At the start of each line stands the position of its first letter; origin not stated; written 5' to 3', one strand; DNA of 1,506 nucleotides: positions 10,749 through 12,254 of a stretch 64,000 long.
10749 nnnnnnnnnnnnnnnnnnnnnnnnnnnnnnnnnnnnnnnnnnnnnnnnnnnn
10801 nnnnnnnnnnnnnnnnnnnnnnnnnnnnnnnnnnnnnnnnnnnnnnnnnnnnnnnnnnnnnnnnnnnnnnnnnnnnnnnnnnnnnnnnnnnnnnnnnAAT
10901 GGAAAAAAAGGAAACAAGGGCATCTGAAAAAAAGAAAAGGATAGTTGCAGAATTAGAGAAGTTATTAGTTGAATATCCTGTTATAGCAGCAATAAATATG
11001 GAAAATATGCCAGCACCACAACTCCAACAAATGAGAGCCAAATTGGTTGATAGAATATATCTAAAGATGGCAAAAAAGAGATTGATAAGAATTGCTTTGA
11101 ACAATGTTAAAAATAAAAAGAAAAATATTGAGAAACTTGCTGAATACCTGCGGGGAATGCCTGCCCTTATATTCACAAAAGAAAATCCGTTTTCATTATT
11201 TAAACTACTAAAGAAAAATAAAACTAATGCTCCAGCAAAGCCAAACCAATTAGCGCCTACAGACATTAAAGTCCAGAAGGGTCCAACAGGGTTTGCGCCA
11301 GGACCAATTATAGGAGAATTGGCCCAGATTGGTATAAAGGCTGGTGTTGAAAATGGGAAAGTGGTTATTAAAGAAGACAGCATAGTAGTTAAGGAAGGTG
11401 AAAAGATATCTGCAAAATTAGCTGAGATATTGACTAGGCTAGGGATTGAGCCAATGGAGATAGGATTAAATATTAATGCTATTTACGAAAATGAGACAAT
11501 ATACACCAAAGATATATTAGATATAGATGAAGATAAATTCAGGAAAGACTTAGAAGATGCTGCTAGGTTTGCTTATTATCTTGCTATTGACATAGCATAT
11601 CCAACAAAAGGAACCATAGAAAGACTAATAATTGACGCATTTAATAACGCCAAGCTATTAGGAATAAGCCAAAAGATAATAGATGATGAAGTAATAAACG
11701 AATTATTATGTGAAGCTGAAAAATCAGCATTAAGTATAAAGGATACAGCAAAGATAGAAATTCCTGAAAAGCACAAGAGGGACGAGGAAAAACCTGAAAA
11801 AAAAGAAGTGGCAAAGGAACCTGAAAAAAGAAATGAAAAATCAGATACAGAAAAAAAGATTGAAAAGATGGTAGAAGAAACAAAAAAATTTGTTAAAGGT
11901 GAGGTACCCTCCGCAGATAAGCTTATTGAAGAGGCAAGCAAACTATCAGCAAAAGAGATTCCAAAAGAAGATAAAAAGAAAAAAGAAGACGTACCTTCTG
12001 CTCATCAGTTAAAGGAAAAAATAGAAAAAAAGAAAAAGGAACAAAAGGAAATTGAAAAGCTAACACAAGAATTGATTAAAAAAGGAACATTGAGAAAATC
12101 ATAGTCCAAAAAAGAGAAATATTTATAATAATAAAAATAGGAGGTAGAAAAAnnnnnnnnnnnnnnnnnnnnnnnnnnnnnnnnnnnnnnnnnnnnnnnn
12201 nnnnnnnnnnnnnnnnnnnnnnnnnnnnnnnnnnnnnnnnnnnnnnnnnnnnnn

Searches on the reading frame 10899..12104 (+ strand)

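Call 93: search_protein_families(library=pfam, proteins=[window:10899-12104:+], max_evalue=0.00001)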
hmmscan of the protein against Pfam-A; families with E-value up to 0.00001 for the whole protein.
window:10899-12104:+ (401 aa): 2 families
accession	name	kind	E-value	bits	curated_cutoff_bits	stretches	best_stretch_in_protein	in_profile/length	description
PF00466.25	Ribosomal_L10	-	2.5e-21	76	22.8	1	9-107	3-98/100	Ribosomal protein L10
PF17777.6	RL10P_insert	-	1e-15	57.8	29.1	1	113-183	1-71/71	Insertion domain in 60S ribosomal protein L10P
